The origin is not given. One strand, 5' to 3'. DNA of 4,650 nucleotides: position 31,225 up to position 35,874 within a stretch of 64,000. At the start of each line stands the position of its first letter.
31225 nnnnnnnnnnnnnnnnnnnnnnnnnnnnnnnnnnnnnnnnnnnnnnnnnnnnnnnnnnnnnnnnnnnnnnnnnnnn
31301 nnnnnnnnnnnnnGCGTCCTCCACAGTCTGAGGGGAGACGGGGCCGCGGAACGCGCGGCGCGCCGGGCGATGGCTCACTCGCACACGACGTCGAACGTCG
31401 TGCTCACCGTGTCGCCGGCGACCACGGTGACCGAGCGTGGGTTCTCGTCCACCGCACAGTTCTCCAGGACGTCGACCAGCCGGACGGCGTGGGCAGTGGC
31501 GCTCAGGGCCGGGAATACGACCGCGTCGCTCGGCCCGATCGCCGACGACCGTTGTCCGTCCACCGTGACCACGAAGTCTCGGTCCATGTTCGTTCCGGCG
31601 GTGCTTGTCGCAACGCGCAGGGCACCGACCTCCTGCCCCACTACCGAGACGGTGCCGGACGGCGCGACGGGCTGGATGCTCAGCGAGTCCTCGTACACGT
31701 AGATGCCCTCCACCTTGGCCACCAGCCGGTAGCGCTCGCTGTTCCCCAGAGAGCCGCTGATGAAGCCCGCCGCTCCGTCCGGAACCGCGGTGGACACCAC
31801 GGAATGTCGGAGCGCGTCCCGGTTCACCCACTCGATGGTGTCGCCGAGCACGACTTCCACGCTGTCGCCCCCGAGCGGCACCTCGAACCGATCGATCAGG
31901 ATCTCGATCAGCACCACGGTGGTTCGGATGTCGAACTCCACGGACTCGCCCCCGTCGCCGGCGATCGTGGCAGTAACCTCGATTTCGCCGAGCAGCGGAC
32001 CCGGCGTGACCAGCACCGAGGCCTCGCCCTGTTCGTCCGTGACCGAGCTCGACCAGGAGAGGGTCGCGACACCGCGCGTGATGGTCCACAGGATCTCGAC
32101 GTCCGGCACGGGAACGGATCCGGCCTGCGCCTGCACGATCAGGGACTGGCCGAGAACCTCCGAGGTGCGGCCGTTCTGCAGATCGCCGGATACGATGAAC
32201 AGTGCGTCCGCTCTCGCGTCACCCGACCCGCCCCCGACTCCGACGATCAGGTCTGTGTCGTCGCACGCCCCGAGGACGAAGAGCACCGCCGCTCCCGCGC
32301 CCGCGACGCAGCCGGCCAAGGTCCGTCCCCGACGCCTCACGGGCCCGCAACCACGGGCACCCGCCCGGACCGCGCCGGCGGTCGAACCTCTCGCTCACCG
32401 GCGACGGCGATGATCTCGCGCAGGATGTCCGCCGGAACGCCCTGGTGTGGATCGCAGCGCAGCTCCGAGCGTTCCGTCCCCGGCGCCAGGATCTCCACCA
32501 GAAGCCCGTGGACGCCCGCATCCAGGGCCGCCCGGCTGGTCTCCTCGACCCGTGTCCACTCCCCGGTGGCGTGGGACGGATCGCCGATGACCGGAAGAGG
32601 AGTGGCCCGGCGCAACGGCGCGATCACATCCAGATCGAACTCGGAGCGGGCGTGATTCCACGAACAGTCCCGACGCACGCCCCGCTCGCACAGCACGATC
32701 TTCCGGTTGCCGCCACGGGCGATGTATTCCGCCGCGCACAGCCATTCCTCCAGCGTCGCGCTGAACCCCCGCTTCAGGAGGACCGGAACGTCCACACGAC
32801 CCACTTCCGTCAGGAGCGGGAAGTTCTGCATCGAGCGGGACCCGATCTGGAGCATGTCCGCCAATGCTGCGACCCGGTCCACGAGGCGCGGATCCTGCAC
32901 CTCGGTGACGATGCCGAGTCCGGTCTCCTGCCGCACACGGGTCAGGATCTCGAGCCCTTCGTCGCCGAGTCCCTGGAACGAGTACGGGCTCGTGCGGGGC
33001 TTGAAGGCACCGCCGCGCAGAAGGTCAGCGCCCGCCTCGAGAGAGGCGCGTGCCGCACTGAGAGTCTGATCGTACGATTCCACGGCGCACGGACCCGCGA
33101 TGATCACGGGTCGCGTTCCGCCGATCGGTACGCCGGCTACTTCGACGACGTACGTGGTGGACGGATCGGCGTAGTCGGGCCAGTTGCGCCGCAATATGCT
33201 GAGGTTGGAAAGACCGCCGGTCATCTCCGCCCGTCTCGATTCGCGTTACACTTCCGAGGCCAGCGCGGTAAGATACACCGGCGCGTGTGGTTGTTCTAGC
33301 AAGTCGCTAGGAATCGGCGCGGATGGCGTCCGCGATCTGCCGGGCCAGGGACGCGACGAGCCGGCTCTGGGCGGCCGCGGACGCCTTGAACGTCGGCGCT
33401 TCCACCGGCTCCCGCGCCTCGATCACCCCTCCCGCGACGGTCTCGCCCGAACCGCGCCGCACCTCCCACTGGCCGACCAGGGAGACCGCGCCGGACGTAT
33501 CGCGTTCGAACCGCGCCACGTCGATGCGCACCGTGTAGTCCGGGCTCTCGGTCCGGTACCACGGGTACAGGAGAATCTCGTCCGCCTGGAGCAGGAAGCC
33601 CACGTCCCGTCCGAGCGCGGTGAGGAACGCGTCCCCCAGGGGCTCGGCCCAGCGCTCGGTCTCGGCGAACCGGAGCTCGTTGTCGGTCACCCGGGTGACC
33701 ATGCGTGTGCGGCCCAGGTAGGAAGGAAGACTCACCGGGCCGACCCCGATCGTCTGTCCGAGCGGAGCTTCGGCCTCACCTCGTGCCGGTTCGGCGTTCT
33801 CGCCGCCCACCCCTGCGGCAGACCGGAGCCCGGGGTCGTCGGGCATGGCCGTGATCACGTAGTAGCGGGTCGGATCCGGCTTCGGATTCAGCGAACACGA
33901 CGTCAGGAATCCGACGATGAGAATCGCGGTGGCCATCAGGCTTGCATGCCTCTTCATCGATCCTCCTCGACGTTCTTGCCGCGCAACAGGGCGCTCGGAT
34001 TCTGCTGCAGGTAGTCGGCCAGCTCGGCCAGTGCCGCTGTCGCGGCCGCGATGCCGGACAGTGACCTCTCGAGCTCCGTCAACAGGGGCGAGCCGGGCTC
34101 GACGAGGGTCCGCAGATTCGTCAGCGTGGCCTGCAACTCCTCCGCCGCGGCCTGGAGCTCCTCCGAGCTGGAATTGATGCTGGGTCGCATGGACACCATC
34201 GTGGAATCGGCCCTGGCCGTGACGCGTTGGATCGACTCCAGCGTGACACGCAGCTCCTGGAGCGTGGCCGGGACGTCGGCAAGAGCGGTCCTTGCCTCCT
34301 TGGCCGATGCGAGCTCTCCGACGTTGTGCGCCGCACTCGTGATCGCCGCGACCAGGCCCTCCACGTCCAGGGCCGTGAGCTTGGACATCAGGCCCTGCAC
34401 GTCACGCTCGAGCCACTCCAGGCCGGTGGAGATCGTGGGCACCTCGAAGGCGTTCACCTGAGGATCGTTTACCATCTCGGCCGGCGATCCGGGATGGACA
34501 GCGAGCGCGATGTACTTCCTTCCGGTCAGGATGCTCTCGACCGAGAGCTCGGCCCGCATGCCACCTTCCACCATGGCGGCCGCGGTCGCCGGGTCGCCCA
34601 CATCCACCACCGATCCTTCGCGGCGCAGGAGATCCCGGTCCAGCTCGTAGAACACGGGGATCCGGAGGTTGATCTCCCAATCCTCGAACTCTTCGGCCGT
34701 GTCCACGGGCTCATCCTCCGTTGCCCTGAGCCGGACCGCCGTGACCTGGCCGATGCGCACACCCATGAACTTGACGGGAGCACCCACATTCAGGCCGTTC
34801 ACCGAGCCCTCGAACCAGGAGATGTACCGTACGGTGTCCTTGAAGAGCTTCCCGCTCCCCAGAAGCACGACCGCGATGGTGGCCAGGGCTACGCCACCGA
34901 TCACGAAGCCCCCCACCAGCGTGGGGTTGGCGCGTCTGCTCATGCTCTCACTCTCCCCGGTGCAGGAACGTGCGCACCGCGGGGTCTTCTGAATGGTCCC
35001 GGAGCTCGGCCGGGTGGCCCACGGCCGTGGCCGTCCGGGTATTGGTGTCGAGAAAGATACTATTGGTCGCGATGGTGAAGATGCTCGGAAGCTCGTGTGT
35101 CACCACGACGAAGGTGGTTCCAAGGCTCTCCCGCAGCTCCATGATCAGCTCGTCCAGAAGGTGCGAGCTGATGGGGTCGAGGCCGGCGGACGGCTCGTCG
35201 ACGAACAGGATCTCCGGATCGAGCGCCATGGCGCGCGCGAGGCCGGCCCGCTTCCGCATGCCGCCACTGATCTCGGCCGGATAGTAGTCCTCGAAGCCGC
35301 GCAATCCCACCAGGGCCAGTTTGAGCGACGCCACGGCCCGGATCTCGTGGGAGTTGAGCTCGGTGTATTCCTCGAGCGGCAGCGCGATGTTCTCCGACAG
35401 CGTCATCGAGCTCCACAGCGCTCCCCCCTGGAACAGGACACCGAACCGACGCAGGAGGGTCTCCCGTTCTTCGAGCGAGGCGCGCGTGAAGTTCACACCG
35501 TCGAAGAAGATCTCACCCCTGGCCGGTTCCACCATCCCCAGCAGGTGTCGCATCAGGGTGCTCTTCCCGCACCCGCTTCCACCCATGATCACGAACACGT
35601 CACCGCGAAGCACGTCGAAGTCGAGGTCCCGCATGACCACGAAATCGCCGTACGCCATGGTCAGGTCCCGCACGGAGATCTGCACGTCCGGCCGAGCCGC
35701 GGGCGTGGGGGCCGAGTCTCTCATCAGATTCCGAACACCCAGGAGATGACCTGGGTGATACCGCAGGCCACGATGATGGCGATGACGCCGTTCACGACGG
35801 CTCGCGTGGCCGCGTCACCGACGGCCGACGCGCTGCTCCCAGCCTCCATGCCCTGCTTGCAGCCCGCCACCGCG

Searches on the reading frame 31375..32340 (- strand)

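Call 10: search_protein_families(library=ncbifam, proteins=[window:31375-32340:-], max_evalue=0.00001)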
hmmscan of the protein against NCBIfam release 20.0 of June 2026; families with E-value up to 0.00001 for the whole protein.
window:31375-32340:- (321 aa): 0 families

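Call 11: search_protein_families(library=pfam, proteins=[window:31375-32340:-], max_evalue=0.001)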
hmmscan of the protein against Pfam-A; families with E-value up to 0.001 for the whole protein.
window:31375-32340:- (321 aa): 1 family
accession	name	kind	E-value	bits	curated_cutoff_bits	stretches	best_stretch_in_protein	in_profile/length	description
PF02369.22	Big_1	-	4.8e-08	33.4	34.9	1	76-134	31-88/93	Bacterial Ig-like domain (group 1)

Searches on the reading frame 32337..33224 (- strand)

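Call 10: search_protein_families(library=ncbifam, proteins=[window:32337-33224:-], max_evalue=0.00001)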
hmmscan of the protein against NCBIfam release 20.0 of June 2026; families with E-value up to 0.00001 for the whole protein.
window:32337-33224:- (295 aa): 8 families
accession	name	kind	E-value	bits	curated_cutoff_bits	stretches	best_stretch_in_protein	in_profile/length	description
NF006421.0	PRK08673.1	subfamily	1.1e-94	317.4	335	1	23-271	79-322/338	3-deoxy-7-phosphoheptulonate synthase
TIGR01361.1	DAHP_synth_Bsub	equivalog_domain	8.4e-84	281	267.75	1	24-247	11-232/260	3-deoxy-7-phosphoheptulonate synthase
NF041229.1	BagF_FevY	exception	1.5e-77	261.1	700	1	25-277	77-324/340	phospho-2-dehydro-3-deoxyheptonate aldolase BagF/FevY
NF009933.0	PRK13396.1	subfamily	1.1e-73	248.2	486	1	32-246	94-308/352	3-deoxy-7-phosphoheptulonate synthase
NF009239.0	PRK12595.1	equivalog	3.5e-73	246.6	279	1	25-245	105-323/360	bifunctional 3-deoxy-7-phosphoheptulonate synthase/chorismate mutase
NF003543.0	PRK05198.1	equivalog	2e-20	72.9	242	1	37-269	15-258/273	3-deoxy-8-phosphooctulonate synthase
TIGR01362.1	KDO8P_synth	equivalog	4.9e-20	71.8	314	1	40-246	4-223/258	3-deoxy-8-phosphooctulonate synthase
NF009109.0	PRK12457.1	equivalog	1.4e-13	50.8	457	1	37-271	14-261/281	3-deoxy-8-phosphooctulonate synthase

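Call 11: search_protein_families(library=pfam, proteins=[window:32337-33224:-], max_evalue=0.001)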
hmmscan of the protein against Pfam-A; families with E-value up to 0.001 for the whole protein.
window:32337-33224:- (295 aa): 2 families
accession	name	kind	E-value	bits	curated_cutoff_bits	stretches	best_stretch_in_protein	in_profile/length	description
PF00793.26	DAHP_synth_1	-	4.2e-56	190.3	25.5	1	31-245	9-234/270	DAHP synthetase I family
PF03102.20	NeuB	-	6.6e-06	26.2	22.1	1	86-218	53-180/241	NeuB family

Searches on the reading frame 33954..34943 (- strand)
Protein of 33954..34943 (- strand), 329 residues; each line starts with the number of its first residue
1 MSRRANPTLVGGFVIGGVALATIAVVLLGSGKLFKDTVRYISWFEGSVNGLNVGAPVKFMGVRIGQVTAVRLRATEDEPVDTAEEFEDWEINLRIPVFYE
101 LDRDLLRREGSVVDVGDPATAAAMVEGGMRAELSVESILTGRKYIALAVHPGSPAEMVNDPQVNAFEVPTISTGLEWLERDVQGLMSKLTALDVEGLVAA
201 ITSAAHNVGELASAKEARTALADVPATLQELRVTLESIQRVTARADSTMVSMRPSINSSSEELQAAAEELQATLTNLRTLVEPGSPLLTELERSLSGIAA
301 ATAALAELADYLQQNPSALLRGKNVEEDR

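Call 38: search_protein_families(library=pfam, proteins=[window:33954-34943:-], max_evalue=0.00001)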
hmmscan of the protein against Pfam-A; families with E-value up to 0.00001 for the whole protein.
window:33954-34943:- (329 aa): 1 family
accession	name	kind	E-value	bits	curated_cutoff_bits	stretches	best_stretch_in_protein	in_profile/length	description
PF02470.25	MlaD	-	2.4e-10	41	25.1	1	47-147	11-78/81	MlaD protein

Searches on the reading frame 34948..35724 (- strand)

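Call 38: search_protein_families(library=pfam, proteins=[window:34948-35724:-], max_evalue=0.00001)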
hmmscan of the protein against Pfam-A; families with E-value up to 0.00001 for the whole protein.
window:34948-35724:- (258 aa): 2 families
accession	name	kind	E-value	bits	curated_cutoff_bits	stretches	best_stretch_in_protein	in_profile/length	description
PF00005.33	ABC_tran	-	3.9e-28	99.2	25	1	32-179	2-136/137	ABC transporter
PF13304.12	AAA_21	-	4.2e-08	34.1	27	0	149-213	235-300/304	AAA domain, putative AbiEii toxin, Type IV TA system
